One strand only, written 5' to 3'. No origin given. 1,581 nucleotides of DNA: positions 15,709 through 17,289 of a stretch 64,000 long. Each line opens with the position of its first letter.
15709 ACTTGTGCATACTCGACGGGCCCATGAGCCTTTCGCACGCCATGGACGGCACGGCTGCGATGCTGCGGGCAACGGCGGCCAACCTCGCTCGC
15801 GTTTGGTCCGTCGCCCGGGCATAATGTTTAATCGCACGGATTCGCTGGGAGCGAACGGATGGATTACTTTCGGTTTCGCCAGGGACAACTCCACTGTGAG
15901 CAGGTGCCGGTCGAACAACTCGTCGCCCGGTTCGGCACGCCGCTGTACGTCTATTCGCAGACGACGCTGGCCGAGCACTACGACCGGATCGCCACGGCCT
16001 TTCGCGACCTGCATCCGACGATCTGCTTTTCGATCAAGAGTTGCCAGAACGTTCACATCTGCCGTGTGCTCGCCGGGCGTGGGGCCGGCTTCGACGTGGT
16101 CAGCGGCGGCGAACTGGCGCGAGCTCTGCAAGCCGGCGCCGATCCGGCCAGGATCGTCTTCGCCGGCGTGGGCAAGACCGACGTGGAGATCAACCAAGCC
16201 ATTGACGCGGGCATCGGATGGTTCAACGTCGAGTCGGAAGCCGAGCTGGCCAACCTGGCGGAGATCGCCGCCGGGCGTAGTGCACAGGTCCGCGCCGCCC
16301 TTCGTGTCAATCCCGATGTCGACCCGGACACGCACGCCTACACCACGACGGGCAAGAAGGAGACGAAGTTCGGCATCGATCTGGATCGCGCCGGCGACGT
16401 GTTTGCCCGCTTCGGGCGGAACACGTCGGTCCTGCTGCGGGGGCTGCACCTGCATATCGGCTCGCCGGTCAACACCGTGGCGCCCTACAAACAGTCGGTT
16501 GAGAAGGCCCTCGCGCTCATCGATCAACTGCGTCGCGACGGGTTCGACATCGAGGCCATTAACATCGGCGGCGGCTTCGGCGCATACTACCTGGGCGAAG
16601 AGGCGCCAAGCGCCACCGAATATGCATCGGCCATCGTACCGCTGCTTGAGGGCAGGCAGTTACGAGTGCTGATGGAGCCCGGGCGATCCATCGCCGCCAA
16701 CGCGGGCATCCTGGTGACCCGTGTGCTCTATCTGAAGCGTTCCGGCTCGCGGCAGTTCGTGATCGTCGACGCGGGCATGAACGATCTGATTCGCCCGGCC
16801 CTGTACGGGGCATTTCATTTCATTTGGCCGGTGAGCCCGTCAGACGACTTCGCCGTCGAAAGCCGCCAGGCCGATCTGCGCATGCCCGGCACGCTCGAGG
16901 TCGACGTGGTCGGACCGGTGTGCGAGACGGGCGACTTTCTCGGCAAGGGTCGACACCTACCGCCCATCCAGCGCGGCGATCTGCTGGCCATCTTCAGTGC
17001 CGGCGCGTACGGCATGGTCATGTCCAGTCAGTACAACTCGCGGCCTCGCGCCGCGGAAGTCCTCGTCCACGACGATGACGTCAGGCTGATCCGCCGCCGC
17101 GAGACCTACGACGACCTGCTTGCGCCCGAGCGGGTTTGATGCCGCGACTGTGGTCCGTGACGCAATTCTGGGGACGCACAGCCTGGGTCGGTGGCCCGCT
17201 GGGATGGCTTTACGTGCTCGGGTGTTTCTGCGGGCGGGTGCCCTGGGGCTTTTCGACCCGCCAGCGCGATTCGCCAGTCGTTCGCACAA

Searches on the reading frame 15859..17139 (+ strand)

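Call 71: search_protein_families(library=pfam, proteins=[window:15859-17139:+], max_evalue=0.00001)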
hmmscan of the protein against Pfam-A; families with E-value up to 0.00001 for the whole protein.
window:15859-17139:+ (426 aa): 2 families
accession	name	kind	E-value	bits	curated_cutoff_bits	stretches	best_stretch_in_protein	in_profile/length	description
PF02784.22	Orn_Arg_deC_N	-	1e-57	195.8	23.4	1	37-280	4-247/247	Pyridoxal-dependent decarboxylase, pyridoxal binding domain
PF00278.28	Orn_DAP_Arg_deC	-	4.4e-29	101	23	1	30-382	2-95/95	Pyridoxal-dependent decarboxylase, C-terminal sheet domain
